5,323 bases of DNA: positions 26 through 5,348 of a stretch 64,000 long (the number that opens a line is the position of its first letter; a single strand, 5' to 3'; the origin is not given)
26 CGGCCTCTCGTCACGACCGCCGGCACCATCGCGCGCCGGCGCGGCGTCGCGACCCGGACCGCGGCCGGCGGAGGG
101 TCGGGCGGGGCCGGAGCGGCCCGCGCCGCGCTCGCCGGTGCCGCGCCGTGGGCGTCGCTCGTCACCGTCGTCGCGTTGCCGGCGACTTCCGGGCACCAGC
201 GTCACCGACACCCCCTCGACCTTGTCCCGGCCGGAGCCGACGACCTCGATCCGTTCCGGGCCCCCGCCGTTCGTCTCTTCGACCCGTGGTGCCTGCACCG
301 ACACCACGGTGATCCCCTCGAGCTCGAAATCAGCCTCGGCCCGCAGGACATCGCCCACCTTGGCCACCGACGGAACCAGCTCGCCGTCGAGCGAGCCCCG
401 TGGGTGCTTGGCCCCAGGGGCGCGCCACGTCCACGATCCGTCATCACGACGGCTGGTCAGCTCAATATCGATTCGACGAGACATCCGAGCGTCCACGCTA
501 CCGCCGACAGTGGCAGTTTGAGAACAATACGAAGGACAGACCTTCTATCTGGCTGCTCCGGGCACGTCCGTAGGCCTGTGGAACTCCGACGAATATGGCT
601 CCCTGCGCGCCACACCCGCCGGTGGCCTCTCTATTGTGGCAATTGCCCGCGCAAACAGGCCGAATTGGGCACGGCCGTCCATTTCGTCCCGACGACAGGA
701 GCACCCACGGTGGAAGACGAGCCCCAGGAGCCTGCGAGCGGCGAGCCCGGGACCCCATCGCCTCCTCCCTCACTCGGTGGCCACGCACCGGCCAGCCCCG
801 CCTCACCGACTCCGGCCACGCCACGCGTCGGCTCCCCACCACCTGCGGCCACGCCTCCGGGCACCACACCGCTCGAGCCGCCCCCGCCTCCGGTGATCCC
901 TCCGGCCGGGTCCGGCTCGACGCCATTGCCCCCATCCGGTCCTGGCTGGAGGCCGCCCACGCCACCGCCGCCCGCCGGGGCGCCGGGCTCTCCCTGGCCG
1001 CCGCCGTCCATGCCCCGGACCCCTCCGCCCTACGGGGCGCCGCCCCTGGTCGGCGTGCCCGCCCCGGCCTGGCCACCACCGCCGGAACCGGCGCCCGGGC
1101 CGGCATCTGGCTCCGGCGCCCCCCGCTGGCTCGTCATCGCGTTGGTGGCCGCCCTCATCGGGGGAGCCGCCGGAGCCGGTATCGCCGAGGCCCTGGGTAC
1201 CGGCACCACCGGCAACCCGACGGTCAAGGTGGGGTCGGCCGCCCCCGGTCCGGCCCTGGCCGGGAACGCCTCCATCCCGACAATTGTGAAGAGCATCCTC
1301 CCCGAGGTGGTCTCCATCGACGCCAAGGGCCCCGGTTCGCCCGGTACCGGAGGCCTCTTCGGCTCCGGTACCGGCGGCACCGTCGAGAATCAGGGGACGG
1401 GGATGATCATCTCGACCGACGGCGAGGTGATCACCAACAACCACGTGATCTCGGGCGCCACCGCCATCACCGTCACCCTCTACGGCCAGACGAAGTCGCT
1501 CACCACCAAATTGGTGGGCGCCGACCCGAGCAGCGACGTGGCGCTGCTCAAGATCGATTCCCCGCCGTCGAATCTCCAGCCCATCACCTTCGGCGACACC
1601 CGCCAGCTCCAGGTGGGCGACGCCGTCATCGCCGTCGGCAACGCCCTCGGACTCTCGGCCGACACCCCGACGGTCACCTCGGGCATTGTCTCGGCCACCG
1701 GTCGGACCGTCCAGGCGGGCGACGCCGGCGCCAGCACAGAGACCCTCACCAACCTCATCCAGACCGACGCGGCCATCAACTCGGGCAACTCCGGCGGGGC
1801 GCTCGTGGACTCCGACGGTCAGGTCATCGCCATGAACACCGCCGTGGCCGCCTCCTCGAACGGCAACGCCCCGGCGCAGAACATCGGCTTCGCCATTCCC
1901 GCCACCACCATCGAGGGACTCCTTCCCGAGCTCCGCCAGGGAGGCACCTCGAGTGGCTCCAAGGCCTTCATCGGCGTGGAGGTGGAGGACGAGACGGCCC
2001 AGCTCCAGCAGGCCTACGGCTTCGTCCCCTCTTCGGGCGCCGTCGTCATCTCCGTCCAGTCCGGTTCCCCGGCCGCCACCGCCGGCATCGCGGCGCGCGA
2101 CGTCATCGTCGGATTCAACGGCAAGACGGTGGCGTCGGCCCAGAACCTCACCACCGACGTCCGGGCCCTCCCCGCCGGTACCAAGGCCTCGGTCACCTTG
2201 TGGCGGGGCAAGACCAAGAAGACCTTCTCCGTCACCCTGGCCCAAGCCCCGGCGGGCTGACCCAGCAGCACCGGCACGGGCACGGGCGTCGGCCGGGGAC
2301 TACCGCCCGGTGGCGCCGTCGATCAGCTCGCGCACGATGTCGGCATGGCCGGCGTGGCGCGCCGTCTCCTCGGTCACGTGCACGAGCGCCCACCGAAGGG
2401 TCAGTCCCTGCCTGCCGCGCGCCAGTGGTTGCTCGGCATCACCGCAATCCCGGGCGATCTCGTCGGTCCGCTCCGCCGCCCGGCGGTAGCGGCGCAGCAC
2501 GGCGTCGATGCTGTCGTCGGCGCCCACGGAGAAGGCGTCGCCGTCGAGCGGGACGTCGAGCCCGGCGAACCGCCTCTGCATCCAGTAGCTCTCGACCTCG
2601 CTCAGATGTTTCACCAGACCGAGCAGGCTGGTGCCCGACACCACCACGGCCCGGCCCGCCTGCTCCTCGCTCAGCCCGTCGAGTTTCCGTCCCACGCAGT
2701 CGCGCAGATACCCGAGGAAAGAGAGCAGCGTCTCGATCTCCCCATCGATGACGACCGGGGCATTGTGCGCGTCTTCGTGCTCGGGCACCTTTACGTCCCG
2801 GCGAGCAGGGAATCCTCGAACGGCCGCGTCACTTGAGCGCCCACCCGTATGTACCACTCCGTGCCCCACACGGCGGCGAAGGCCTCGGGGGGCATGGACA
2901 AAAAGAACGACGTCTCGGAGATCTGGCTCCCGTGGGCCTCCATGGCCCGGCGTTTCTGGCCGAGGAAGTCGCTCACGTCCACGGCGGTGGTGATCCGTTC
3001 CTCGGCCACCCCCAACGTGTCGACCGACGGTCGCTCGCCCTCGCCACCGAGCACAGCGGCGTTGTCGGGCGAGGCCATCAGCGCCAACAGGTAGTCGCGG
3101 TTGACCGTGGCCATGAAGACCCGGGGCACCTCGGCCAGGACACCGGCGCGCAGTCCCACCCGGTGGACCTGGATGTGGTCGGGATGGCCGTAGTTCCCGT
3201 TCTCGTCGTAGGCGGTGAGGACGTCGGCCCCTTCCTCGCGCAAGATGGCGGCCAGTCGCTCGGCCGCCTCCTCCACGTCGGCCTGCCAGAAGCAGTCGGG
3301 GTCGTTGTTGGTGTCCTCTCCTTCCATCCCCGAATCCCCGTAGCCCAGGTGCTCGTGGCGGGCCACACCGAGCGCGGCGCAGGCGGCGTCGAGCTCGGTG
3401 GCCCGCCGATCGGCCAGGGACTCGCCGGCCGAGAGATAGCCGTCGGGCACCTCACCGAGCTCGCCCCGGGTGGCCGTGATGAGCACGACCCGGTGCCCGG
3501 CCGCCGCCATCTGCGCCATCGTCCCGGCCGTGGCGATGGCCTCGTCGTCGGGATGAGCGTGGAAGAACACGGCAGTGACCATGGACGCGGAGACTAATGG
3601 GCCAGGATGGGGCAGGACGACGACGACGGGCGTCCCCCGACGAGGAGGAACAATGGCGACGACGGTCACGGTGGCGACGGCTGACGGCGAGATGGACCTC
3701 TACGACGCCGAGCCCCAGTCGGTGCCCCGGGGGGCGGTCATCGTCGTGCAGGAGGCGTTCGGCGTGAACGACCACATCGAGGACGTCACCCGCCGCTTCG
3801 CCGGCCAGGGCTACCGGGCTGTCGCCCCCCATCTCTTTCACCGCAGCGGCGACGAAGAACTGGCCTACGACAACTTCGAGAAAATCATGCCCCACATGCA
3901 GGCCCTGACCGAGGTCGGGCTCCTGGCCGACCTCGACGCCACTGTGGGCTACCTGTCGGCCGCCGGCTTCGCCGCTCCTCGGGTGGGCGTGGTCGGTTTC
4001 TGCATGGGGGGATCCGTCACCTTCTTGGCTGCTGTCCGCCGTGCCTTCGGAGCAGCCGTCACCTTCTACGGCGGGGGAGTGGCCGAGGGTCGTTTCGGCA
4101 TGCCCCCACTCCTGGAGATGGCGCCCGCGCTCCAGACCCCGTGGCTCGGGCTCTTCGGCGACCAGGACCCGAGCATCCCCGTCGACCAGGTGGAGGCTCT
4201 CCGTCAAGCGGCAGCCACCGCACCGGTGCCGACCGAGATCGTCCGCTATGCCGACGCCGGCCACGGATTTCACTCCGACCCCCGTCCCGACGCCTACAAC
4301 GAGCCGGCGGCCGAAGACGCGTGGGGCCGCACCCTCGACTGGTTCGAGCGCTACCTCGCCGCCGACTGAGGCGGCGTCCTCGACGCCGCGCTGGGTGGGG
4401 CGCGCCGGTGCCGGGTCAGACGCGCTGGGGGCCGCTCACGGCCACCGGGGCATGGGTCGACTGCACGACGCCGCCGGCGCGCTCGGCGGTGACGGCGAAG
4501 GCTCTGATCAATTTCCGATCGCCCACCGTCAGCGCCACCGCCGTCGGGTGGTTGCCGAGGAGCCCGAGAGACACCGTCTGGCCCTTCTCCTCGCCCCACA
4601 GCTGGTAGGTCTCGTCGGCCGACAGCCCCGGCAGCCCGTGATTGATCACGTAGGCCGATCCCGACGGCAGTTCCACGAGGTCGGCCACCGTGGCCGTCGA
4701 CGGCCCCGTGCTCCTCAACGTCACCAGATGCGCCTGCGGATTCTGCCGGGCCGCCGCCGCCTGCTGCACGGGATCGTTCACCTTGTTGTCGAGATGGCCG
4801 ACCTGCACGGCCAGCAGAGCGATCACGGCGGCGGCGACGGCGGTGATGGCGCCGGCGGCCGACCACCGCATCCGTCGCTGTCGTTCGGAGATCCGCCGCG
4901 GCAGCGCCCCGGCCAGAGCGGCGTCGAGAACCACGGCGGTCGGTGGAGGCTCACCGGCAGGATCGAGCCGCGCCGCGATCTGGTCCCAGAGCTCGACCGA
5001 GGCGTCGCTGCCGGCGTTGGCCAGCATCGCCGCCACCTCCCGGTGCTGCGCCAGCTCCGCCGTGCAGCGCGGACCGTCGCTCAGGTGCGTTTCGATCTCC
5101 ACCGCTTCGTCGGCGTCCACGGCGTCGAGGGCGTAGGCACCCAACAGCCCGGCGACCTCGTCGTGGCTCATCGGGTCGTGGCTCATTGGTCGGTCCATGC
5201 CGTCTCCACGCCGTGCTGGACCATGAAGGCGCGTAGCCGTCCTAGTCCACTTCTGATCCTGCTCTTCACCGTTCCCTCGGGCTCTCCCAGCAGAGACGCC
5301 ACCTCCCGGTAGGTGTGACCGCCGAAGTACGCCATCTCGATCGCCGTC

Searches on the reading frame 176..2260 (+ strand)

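Call 93: search_protein_families(library=pfam, proteins=[window:176-2260:+], max_evalue=0.0001)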
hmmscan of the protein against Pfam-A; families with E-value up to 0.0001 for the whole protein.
window:176-2260:+ (694 aa): 5 families
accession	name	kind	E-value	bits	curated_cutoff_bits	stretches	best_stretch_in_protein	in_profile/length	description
PF13365.12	Trypsin_2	-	6.9e-30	105.1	27.6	1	407-553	1-144/144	Trypsin-like peptidase domain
PF13180.12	PDZ_2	-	5.3e-16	59.1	27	1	598-688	2-80/80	PDZ domain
PF00089.32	Trypsin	-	8.9e-16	58.8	20.6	1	406-577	26-214/220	Trypsin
PF17820.7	PDZ_6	-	2.3e-09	37.3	27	1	623-677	1-54/54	PDZ domain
PF00595.29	PDZ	-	8.3e-08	32.9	23.2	1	595-661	8-66/81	PDZ domain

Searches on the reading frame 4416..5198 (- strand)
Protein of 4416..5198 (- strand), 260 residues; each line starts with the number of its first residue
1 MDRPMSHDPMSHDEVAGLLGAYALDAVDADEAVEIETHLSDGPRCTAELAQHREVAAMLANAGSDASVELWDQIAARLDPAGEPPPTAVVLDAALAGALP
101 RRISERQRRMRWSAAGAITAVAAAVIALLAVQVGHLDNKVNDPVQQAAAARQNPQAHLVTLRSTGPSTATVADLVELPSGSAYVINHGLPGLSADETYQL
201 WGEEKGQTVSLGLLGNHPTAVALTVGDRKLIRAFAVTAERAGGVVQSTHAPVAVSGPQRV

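Call 108: search_protein_families(library=pfam, proteins=[window:4416-5198:-], max_evalue=0.0001)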
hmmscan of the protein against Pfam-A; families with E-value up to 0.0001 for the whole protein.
window:4416-5198:- (260 aa): 2 families
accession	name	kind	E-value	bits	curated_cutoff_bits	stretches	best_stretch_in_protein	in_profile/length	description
PF10099.14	RskA_C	-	6.7e-14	52.7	29.4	1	120-248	3-130/135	Anti-sigma-K factor rskA, C-terminal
PF22618.1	RskA_N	-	4.5e-05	24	27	1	21-55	7-46/48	Anti-sigma-K factor RskA, N-terminal domain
